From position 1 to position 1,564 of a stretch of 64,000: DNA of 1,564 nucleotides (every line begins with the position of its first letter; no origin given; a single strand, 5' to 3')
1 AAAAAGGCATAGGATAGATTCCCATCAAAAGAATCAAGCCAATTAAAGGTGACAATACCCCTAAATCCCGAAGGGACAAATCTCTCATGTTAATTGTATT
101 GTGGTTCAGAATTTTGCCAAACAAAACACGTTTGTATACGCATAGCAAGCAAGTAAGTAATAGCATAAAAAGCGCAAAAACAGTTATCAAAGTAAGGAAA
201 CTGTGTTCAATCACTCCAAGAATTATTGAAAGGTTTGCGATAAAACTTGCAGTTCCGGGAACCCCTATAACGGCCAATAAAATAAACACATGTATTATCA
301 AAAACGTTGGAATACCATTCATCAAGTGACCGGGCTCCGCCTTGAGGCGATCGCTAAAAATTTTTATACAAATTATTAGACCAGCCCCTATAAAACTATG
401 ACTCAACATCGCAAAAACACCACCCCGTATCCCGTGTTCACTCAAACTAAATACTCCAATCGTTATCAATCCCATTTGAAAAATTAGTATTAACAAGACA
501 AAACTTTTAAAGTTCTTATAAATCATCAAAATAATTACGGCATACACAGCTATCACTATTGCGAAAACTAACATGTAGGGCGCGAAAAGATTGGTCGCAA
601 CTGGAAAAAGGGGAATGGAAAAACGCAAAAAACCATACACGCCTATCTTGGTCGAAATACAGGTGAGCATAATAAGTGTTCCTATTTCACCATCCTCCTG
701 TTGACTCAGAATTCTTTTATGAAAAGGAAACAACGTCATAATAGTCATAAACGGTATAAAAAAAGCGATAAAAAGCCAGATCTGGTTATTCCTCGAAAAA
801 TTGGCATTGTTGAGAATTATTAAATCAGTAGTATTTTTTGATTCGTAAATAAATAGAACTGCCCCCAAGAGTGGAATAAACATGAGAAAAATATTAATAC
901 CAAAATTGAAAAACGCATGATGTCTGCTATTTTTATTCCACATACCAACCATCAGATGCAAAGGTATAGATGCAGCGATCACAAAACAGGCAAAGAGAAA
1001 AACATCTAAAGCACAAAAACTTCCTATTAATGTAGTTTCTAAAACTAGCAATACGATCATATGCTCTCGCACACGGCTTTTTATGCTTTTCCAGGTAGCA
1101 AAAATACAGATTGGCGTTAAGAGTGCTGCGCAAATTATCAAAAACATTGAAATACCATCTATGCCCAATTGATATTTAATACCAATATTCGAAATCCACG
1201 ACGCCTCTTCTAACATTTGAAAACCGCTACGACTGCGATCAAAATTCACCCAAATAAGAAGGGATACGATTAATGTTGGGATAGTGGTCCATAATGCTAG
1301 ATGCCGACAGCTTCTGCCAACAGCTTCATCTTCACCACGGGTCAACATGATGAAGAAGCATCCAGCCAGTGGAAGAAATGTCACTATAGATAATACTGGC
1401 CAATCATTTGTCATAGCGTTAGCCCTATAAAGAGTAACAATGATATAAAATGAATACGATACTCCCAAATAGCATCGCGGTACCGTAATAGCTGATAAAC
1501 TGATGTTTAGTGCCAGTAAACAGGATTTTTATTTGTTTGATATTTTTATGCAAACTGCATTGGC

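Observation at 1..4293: The nuo-like ORFs are full length but have lost most canonical ion-channel charged residues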

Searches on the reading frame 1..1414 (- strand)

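Call 6: search_protein_families(library=pfam, proteins=[window:1-1414:-], max_evalue=0.1)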
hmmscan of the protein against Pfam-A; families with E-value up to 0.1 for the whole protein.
window:1-1414:- (471 aa): 2 families
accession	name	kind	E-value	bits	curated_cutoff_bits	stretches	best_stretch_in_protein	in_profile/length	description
PF00361.26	Proton_antipo_M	-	8.7e-22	78.1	21.5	1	135-413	1-287/294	NADH:quinone oxidoreductase/Mrp antiporter, TM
PF01059.23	Oxidored_q5_N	-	0.00046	20.7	22.7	1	62-130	36-108/110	NADH-ubiquinone oxidoreductase chain 4, amino terminus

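Call 7: search_protein_families(library=ncbifam, proteins=[window:1-1414:-], max_evalue=0.1)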
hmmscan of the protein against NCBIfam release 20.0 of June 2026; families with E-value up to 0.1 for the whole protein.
window:1-1414:- (471 aa): 26 families (the best 25 are shown)
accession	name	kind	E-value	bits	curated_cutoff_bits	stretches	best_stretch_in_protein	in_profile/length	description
NF004499.0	PRK05846.1-3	equivalog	4.3e-112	375.4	585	1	3-470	2-472/502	NADH-quinone oxidoreductase subunit M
TIGR01972.1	NDH_I_M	subfamily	4.9e-95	319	263.8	1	8-471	1-471/486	NADH-quinone oxidoreductase subunit M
NF004501.0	PRK05846.1-5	subfamily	2.6e-91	306.8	598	1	3-471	2-472/492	NADH-quinone oxidoreductase subunit M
NF004500.0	PRK05846.1-4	equivalog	1.3e-76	258.4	550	1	4-470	3-490/525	NADH-quinone oxidoreductase subunit M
NF004505.0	PRK05846.2-5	equivalog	4.1e-74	250.2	700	1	7-470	4-469/508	NADH-quinone oxidoreductase subunit M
NF004506.0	PRK05846.2-6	equivalog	7.7e-66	223.4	789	1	5-468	4-475/493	NADH-quinone oxidoreductase subunit M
NF004504.0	PRK05846.2-3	equivalog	6.2e-60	203.7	785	1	2-468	6-479/499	NADH-quinone oxidoreductase subunit M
NF009212.0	PRK12561.1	subfamily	2e-54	185.2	645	1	2-468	3-481/531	NAD(P)H-quinone oxidoreductase subunit 4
NF002713.0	PRK02546.1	subfamily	2.5e-49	168.1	827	1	2-468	5-484/533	NAD(P)H-quinone oxidoreductase subunit 4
NF004498.0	PRK05846.1-1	equivalog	1.6e-47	162.5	614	1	8-471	3-485/509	NADH-quinone oxidoreductase subunit M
NF005060.0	PRK06473.1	equivalog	2e-44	152.2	747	1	8-468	2-467/500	NADH-quinone oxidoreductase subunit M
NF005611.0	PRK07363.1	equivalog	5.1e-43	147.4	764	1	8-468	2-467/501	NADH-quinone oxidoreductase subunit M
NF004502.0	PRK05846.2-1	equivalog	6.9e-29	101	791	1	8-435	6-453/500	NADH-quinone oxidoreductase subunit M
NF004503.0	PRK05846.2-2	subfamily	1.7e-16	60.5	720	1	43-469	32-476/490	NADH-quinone oxidoreductase subunit M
NF009306.0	PRK12663.1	equivalog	1.8e-16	60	542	1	11-469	5-468/498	Na+/H+ antiporter subunit D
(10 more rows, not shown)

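Call 13: search_solved_structures(query=window:1-1414:-, max_evalue=0.001, show_alignments=3)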
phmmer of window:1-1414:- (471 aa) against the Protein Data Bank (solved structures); distinct sequences matched with E-value up to 0.001: 35.
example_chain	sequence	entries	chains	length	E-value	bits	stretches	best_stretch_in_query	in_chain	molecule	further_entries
8qby_M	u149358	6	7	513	3.2e-83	283.6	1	7-469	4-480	NADH dehydrogenase subunit M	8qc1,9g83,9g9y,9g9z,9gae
7aqq_M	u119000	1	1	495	8.7e-69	236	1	34-471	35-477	NADH-ubiquinone oxidoreductase chain 4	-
7aqw_M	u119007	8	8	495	1.1e-68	235.6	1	34-471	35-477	NADH-ubiquinone oxidoreductase chain 4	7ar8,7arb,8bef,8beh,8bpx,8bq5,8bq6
7ar7_M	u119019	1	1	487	1.2e-68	235.5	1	34-471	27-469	NADH-ubiquinone oxidoreductase chain 4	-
7a23_M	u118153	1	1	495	4.5e-67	230.3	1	34-471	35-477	Nad4m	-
8e73_4M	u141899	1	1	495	1.3e-65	225.5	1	34-471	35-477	Nad4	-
8e9g_M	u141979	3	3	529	2.8e-44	155.2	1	2-470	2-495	NADH-quinone oxidoreductase, M subunit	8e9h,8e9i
7zm7_4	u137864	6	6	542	2e-41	145.8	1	37-468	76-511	NADH-ubiquinone oxidoreductase chain 4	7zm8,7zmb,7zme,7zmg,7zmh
7wff_D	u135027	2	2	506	5.2e-40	141.1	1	2-468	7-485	NAD(P)H-quinone oxidoreductase chain 4, chloroplastic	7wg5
7p61_M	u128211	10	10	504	3.5e-38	135.1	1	15-470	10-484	NADH dehydrogenase I subunit M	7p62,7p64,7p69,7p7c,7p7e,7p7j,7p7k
3rko_M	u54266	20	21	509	3.6e-38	135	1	15-470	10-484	NADH-QUINONE OXIDOREDUCTASE SUBUNIT M | NADH dehydrogenase I subunit M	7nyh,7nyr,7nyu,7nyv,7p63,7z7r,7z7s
9grx_D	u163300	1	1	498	2.6e-37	132.2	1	6-468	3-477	NAD(P)H-quinone oxidoreductase chain 4, chloroplastic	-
7eu3_D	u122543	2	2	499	3.5e-36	128.5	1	6-468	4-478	NAD(P)H-quinone oxidoreductase chain 4, chloroplastic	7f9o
6hum_D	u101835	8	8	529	1.5e-33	119.8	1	5-468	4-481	NAD(P)H-quinone oxidoreductase chain 4 1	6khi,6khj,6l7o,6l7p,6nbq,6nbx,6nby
9iho_M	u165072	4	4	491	6.1e-30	107.9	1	38-468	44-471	NADH-ubiquinone oxidoreductase chain 4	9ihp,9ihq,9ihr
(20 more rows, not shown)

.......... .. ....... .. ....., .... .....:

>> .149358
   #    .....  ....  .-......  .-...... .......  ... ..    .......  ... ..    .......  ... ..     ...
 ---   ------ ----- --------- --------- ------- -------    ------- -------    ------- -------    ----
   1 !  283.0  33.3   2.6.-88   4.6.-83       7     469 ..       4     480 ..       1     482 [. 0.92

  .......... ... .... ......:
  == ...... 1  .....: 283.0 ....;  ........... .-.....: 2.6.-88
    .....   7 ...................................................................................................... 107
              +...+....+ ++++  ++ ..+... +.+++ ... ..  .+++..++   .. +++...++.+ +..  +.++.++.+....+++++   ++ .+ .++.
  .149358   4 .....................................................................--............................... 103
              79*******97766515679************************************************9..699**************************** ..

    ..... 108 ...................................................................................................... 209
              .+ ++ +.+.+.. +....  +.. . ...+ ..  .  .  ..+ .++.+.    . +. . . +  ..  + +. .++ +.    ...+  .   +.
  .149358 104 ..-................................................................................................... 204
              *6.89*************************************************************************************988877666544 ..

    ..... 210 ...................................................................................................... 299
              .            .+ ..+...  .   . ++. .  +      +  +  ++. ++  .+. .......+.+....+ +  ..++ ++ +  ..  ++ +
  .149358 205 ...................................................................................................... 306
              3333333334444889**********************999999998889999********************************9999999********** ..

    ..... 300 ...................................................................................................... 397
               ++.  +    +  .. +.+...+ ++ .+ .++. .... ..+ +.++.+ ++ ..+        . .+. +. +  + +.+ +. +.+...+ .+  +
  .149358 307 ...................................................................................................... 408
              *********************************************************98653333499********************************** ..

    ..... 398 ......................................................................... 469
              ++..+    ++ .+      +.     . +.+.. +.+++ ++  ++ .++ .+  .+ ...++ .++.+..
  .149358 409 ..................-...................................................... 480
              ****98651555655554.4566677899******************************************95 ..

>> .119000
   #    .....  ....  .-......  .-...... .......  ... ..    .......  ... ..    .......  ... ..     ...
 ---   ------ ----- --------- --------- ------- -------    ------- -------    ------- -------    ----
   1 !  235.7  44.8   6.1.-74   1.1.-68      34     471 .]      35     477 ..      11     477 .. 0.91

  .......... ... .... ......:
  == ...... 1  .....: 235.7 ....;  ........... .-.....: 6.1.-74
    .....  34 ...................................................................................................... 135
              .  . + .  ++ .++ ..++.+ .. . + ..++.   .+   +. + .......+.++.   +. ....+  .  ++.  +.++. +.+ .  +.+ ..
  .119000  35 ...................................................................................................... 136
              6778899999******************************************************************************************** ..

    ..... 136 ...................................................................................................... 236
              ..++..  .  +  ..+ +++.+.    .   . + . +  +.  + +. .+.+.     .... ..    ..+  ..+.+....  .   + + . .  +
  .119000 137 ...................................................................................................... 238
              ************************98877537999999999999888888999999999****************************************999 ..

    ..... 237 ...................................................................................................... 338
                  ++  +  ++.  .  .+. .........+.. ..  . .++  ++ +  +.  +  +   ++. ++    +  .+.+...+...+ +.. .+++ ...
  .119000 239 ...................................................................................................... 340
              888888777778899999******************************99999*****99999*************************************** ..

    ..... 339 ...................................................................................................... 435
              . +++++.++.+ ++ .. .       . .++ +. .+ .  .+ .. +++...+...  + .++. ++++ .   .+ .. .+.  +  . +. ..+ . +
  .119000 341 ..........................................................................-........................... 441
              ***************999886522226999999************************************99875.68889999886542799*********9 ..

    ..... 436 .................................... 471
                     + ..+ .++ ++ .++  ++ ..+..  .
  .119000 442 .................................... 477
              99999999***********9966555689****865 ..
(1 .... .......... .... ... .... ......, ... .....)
